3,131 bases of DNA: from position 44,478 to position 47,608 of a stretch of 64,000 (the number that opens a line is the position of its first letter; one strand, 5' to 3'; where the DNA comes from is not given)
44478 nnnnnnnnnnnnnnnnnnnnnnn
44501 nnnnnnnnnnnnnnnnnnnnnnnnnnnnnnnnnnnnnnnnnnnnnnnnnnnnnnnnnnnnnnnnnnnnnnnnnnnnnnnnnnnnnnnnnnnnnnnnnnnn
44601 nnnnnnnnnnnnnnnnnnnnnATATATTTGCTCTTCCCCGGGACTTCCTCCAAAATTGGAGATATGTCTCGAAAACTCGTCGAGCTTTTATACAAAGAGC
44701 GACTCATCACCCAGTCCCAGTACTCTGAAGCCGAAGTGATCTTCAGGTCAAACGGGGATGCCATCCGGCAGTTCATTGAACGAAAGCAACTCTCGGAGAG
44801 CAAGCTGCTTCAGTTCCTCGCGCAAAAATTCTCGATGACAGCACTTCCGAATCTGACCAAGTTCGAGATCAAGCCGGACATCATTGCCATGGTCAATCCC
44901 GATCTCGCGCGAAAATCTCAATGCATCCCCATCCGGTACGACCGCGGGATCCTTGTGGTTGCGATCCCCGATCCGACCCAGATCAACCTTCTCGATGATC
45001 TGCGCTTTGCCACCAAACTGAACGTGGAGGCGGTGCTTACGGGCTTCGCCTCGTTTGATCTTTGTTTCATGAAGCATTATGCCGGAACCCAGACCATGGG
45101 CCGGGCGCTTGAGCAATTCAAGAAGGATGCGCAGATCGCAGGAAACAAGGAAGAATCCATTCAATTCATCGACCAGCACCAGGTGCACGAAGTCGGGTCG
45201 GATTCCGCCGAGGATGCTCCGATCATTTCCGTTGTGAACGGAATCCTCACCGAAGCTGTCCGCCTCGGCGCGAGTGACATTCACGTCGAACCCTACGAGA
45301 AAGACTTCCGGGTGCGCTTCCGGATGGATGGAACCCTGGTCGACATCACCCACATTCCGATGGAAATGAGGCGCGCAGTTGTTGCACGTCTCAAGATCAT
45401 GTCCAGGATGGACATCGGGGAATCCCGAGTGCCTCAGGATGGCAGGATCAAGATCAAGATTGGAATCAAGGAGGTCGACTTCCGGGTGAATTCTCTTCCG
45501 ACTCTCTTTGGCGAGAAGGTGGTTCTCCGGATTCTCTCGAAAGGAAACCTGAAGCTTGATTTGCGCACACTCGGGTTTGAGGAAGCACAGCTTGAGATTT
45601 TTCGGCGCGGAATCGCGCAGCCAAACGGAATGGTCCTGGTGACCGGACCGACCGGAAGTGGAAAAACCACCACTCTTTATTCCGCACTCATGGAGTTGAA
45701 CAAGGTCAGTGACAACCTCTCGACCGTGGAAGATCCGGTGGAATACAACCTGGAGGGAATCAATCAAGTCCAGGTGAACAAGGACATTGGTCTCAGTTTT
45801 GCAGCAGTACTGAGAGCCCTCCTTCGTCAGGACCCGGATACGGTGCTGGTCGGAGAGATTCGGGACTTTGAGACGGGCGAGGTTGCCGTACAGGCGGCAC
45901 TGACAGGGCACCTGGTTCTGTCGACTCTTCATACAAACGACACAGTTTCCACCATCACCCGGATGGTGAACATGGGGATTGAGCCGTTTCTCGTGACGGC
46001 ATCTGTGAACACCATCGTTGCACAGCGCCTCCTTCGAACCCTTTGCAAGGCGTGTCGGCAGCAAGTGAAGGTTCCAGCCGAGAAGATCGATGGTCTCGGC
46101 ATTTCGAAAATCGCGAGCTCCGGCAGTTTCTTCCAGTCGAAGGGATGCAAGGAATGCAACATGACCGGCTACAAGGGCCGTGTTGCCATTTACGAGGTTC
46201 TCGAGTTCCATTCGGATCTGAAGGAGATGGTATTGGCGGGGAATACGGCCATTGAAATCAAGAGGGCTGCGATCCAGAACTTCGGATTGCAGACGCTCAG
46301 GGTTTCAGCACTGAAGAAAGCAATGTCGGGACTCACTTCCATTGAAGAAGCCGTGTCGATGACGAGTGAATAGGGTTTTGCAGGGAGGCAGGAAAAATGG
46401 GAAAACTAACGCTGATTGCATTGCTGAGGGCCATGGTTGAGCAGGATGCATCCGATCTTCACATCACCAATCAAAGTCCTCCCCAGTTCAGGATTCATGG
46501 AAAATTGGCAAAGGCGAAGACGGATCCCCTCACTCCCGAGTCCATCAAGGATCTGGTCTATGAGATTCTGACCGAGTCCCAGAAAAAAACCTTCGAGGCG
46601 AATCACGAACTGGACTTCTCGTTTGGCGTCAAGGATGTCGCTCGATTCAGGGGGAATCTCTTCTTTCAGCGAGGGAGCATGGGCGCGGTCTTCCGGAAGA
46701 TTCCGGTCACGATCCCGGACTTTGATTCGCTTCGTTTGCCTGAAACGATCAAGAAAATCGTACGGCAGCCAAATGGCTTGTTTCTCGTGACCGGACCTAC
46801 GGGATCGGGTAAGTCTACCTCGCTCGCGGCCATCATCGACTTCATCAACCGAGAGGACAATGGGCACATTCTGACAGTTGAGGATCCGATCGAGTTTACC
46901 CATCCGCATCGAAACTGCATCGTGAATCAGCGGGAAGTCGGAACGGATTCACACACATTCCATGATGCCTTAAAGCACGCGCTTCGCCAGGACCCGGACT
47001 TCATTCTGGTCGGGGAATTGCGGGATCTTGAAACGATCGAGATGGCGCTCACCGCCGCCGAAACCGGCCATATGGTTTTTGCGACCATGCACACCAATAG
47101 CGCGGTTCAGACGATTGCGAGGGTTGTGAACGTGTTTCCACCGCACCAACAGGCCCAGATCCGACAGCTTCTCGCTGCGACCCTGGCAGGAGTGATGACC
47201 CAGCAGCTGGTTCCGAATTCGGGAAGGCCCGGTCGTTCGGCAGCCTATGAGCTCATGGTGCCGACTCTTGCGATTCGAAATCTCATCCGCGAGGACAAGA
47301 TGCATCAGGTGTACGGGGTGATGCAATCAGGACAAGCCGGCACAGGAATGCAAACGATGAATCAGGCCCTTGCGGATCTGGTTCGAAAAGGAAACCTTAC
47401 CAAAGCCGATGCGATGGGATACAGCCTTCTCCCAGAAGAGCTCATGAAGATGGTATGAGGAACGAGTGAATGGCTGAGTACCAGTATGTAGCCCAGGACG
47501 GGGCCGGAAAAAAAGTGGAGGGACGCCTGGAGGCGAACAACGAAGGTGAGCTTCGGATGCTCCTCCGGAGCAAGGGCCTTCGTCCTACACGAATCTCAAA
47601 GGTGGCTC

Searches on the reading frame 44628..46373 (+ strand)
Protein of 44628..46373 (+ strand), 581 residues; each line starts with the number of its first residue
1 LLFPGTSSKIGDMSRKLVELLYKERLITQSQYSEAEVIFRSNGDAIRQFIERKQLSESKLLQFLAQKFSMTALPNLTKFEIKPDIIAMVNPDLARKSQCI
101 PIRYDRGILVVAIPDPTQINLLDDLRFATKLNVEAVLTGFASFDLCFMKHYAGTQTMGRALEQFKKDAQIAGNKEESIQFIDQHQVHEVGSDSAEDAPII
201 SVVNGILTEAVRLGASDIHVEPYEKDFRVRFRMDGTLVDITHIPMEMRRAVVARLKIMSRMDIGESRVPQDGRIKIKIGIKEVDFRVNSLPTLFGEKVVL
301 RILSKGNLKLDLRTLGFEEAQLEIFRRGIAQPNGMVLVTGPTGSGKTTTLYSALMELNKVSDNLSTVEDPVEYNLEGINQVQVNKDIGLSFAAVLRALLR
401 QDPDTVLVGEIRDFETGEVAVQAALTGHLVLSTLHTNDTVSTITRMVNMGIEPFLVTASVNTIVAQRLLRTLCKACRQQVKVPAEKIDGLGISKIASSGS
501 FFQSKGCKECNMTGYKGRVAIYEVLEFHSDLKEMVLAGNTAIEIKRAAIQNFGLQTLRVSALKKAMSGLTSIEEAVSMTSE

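Call 14: search_protein_families(library=pfam, proteins=[window:44628-46373:+], max_evalue=0.001)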
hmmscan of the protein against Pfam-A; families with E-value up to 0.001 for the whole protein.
window:44628-46373:+ (581 aa): 5 families
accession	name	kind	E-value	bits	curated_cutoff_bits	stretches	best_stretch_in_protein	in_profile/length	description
PF00437.27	T2SSE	-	5e-138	460.2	24.9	1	193-575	2-368/370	Type II/IV secretion system protein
PF05157.20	MshEN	-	3.1e-12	46.8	23.1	1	75-153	7-86/90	MshEN domain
PF13401.12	AAA_22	-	0.00016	22.4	27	1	333-378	5-50/130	AAA domain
PF25199.1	nSTAND_NTPase5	-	0.00051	20.3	34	0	331-360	39-68/145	Novel STAND NTPase 5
PF13191.12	AAA_16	-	0.00079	20.4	32.6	0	330-381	20-64/167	AAA ATPase domain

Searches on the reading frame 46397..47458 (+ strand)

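Call 14: search_protein_families(library=pfam, proteins=[window:46397-47458:+], max_evalue=0.001)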
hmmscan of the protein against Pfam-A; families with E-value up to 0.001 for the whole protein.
window:46397-47458:+ (353 aa): 8 families
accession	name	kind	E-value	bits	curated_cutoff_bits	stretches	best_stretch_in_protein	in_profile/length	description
PF00437.27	T2SSE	-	1.3e-52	179.2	24.9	1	9-275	15-281/370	Type II/IV secretion system protein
PF13604.12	AAA_30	-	3.7e-06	27.3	27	1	117-216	9-105/191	AAA domain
PF13401.12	AAA_22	-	5e-05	24.1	27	1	125-207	4-65/130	AAA domain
PF13555.12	AAA_29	-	7.7e-05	22.8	27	1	123-147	19-43/61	P-loop containing region of AAA domain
PF25199.1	nSTAND_NTPase5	-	0.00011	22.5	34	1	119-171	34-86/145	Novel STAND NTPase 5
PF00005.33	ABC_tran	-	0.00021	22.3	25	0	129-176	14-63/137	ABC transporter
PF13476.12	AAA_23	-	0.00068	20.8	27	0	126-146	19-39/201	AAA domain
PF13191.12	AAA_16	-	0.00076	20.5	32.6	0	123-158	20-55/167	AAA ATPase domain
